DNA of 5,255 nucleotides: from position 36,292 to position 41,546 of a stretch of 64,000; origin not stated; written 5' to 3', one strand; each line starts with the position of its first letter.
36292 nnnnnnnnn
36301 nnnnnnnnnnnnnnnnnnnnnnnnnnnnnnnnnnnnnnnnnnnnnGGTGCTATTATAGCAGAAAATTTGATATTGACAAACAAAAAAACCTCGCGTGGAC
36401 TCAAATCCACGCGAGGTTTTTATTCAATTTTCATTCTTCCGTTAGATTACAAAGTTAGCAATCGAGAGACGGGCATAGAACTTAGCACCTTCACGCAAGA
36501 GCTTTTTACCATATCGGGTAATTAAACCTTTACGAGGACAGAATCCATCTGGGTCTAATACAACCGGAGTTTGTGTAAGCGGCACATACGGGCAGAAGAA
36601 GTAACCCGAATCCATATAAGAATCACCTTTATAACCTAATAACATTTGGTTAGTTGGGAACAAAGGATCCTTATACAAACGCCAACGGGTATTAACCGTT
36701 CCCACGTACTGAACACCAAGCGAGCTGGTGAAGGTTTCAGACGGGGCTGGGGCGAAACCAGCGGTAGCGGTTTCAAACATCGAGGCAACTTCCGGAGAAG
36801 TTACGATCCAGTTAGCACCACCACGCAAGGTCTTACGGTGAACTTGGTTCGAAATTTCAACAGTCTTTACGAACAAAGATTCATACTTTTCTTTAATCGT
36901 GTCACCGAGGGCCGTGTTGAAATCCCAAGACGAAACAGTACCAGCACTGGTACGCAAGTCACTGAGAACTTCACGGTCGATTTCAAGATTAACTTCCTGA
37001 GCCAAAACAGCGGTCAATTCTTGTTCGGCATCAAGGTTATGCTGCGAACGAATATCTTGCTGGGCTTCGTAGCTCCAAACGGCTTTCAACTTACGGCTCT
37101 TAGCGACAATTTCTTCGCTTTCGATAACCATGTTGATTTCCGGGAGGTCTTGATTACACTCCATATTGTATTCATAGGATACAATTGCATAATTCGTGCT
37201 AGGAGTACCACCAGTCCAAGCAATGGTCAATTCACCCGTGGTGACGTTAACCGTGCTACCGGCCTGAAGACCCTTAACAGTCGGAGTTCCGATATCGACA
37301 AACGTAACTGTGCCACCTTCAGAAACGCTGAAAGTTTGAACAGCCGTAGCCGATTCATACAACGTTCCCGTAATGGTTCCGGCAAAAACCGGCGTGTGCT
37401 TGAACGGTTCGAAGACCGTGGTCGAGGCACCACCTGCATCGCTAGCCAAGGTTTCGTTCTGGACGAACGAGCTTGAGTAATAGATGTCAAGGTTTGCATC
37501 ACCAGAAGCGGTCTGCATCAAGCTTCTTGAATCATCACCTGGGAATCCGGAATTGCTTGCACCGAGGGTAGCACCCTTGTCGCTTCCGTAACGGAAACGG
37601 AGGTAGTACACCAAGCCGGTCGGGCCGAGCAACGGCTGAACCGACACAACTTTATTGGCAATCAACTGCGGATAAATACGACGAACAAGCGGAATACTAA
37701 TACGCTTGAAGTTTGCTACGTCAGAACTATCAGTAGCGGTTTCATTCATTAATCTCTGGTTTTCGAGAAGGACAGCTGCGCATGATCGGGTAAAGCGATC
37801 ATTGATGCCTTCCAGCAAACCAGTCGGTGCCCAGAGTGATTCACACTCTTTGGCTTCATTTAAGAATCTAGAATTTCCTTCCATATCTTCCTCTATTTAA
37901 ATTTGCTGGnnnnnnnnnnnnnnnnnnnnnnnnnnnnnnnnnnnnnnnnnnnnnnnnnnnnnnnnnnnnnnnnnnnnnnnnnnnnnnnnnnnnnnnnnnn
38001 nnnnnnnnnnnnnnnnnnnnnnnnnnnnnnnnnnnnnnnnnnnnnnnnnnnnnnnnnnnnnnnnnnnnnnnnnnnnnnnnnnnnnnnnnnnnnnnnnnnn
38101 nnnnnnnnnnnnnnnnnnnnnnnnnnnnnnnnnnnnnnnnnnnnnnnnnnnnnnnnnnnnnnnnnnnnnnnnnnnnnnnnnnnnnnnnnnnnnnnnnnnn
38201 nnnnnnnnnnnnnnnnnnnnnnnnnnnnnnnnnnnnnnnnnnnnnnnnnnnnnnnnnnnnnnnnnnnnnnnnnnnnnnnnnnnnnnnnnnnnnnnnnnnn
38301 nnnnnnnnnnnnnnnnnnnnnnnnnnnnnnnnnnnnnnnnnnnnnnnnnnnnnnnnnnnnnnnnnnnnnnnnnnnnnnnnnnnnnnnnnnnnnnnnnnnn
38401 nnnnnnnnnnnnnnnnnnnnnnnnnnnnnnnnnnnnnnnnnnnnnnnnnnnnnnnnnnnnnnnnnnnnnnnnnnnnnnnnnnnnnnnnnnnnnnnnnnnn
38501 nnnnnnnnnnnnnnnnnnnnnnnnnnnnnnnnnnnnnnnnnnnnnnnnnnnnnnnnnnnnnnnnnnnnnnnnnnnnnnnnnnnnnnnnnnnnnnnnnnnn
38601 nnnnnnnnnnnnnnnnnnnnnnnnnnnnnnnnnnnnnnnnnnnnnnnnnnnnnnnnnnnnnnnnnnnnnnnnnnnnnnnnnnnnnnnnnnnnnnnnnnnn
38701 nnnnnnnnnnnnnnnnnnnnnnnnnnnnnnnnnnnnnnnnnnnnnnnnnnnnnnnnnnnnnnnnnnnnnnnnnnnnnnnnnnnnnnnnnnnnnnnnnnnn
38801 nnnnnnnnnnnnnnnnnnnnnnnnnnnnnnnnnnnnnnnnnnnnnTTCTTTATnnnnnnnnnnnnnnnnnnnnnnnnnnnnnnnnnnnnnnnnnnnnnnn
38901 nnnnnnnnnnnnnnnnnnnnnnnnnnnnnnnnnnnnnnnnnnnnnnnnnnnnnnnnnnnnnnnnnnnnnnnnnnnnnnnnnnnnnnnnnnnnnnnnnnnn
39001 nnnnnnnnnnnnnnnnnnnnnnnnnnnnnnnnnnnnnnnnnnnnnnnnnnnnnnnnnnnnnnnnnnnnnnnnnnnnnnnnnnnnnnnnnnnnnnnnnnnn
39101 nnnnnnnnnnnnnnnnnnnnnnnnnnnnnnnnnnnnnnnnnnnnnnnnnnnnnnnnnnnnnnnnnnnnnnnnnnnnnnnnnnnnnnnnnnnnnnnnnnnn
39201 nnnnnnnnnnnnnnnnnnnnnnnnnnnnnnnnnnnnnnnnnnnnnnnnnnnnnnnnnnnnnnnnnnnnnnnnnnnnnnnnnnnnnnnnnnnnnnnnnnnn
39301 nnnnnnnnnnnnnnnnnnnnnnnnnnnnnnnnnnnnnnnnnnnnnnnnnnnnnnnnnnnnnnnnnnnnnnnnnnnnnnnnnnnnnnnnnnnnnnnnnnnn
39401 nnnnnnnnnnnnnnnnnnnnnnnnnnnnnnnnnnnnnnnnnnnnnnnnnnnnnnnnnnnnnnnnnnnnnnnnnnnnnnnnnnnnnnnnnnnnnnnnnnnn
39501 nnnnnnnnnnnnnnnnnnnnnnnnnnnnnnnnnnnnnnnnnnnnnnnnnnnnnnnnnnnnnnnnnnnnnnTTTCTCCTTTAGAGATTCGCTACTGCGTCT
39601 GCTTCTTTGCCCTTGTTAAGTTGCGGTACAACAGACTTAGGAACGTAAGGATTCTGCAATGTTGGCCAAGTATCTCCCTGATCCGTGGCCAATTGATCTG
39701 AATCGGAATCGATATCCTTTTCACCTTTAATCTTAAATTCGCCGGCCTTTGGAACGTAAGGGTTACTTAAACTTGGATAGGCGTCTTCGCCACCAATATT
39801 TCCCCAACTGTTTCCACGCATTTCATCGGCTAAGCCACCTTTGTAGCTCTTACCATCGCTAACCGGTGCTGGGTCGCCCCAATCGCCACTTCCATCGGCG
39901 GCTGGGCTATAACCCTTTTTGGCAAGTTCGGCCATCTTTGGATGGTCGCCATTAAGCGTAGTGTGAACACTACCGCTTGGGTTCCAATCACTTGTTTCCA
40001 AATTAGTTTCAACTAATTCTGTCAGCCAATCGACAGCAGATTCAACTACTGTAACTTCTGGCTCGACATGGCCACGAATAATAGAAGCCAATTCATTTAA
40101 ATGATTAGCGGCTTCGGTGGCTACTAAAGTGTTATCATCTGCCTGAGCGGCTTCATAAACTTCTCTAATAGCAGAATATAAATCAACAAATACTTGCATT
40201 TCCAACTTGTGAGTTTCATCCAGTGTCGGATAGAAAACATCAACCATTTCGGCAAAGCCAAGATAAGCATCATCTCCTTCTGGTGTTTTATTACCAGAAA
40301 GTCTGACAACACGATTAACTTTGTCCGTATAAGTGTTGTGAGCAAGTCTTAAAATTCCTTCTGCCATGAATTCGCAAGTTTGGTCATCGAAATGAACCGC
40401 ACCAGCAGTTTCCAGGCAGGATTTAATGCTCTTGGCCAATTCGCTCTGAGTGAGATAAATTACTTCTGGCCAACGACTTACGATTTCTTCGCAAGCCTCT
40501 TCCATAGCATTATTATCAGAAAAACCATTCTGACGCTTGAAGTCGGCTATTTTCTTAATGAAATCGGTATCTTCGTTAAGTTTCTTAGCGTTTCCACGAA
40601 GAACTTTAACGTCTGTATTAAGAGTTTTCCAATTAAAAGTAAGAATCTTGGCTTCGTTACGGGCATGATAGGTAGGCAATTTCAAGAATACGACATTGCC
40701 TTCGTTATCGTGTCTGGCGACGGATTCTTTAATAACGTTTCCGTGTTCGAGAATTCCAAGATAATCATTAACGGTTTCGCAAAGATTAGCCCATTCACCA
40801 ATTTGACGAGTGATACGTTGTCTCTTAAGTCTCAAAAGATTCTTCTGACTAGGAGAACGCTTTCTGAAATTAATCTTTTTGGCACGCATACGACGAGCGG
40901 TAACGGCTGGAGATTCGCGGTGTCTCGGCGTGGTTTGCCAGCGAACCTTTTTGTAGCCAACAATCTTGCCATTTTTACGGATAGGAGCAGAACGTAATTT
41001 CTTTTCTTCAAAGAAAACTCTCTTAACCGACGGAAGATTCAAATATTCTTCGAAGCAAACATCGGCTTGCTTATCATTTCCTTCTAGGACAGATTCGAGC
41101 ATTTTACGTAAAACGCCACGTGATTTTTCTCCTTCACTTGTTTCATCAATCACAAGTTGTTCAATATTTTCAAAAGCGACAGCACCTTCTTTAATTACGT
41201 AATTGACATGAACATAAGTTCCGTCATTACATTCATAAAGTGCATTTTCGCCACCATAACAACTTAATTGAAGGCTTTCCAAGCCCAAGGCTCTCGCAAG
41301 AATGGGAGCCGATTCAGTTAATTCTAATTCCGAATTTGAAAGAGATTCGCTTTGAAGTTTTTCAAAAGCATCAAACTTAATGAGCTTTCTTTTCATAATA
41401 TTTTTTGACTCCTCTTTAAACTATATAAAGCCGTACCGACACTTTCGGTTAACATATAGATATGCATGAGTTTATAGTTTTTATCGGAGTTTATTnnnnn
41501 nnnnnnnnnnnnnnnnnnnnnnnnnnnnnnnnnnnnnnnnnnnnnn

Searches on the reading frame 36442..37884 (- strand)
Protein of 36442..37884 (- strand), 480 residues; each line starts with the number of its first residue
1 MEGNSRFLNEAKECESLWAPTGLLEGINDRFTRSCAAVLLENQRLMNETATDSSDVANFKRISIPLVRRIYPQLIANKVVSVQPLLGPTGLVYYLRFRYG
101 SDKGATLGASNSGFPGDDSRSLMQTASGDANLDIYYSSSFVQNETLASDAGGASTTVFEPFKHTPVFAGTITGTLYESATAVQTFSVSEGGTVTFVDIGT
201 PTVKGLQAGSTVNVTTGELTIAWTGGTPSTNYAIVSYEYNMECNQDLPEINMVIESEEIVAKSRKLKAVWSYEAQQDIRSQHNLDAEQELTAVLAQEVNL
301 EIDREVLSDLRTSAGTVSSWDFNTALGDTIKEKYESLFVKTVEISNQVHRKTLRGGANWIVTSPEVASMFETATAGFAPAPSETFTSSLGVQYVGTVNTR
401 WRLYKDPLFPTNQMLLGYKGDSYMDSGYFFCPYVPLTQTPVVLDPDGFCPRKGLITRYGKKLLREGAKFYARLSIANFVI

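Call 8: search_protein_families(library=pfam, proteins=[window:36442-37884:-], max_evalue=0.001)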
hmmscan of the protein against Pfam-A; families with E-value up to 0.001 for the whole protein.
window:36442-37884:- (480 aa): 1 family
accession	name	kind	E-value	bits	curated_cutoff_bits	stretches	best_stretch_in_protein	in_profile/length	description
PF07068.17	Gp23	-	2e-84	284.6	24.4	1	56-459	1-347/376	Major capsid protein Gp23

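Call 10: search_dna_similar(query=window:36442-37884:-, collection=phages, mode=protein, max_rows=15)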
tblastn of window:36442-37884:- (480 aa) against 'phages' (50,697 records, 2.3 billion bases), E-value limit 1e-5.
Records with a match: 2595; places in all: 2632; records where one place covers at least 80% of the query: 2002.
Best place of each record, by identity: 60-80% 1; <60% 2594.
By first word of the organism name: Escherichia 673; Synechococcus 387; Klebsiella 331; Salmonella 203; Vibrio 136; Shigella 89; Aeromonas 86; Acinetobacter 71; Cyanophage 61; Enterobacter 58; and 62 more.
By host as written in the record: - 460; Escherichia coli 283; Klebsiella pneumoniae 115; Synechococcus 107; Escherichia coli O157:H7 39; Synechococcus sp. 38; Salmonella enterica 29; Synechococcus sp. WH7803 28; and 579 more.
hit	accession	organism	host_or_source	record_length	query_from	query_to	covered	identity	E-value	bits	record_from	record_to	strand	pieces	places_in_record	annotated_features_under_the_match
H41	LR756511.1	uncultured phage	metagenomic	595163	1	480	100%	70.0%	0e+0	729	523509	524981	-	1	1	record has no annotation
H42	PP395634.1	Microcystis phage Mel-JY01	Microcystis elabens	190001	18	475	95%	31.7%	2e-67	240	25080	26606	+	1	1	capsid protein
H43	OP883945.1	Stenotrophomonas phage CM1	Stenotrophomonas maltophilia SRM01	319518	23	478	95%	31.8%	3e-52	196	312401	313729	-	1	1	record has no annotation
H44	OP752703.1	Stenotrophomonas phage RAS14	Stenotrophomonas maltophilia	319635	23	478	95%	31.8%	3e-52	196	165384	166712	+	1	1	hypothetical protein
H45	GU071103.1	Prochlorococcus phage P-SSM7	Prochlorococcus sp. NATL1A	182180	12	479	98%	29.6%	2e-44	172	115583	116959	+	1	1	gp23: precursor of major head subunit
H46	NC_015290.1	Prochlorococcus phage P-SSM7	Prochlorococcus sp. NATL1A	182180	12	479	98%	29.6%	2e-44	172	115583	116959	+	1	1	gp23: major head protein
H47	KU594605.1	Cyanophage S-RIM50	Synechococcus sp.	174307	12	479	98%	29.5%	1e-41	164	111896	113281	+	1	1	major capsid protein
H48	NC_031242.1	Cyanophage S-RIM50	Synechococcus sp.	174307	12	479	98%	29.5%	1e-41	164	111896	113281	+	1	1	major capsid protein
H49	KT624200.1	Bacillus phage SP-15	Bacillus subtilis W-23-S(r); Bacillus ...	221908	10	475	97%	29.7%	2e-23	198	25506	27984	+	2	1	major capsid protein (x2) | putative endonuclease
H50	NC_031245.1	Bacillus phage SP-15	Bacillus subtilis W-23-S(r); Bacillus ...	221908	10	475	97%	29.7%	2e-23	198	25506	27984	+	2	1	major capsid protein (x2) | putative endonuclease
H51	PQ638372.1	Synechococcus phage WH25-B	Synechococcus sp. WH 7803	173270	12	459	93%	30.7%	1e-42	168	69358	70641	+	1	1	major capsid protein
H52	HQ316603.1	Cyanophage S-SSM6b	Synechococcus sp. WH8109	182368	8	479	98%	28.8%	1e-43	171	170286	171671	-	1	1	major capsid protein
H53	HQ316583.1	Synechococcus phage S-SSM4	Synechococcus sp. WH8018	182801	8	479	98%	28.8%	1e-43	171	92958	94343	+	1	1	major capsid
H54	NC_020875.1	Synechococcus phage S-SSM4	Synechococcus sp. WH8018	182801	8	479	98%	28.8%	1e-43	171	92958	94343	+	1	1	major head protein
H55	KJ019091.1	Synechococcus phage ACG-2014f_Syn7803US26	-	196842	4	459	95%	29.7%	2e-35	146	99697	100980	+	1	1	head vertex precursor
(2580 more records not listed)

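Call 21: find_encoding_contigs(protein=window:36442-37884:-, flank=10000)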
Protein window:36442-37884:- (480 aa): 2 contigs read that carry it; 2 places shown.
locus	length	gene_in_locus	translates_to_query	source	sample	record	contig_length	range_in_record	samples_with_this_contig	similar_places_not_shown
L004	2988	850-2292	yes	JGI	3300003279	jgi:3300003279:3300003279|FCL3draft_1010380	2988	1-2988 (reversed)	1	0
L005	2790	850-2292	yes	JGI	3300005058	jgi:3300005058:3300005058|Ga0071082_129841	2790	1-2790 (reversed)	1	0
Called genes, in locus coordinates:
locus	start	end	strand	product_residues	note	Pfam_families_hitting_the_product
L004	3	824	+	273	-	?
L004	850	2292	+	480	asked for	PF07068:Gp23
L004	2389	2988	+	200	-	?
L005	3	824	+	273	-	?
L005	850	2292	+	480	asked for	PF07068:Gp23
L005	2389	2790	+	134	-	?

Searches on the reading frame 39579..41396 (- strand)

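Call 8: search_protein_families(library=pfam, proteins=[window:39579-41396:-], max_evalue=0.001)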
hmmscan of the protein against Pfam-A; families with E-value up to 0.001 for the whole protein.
window:39579-41396:- (605 aa): 0 families

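Call 31: search_protein_families(library=phrogs, proteins=[window:39579-41396:-], max_evalue=0.1)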
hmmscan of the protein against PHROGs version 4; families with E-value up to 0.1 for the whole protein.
window:39579-41396:- (605 aa): 1 family
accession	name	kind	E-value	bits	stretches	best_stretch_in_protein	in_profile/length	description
phrog_2900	-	unknown function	0.085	14.3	0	271-310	30-69/78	-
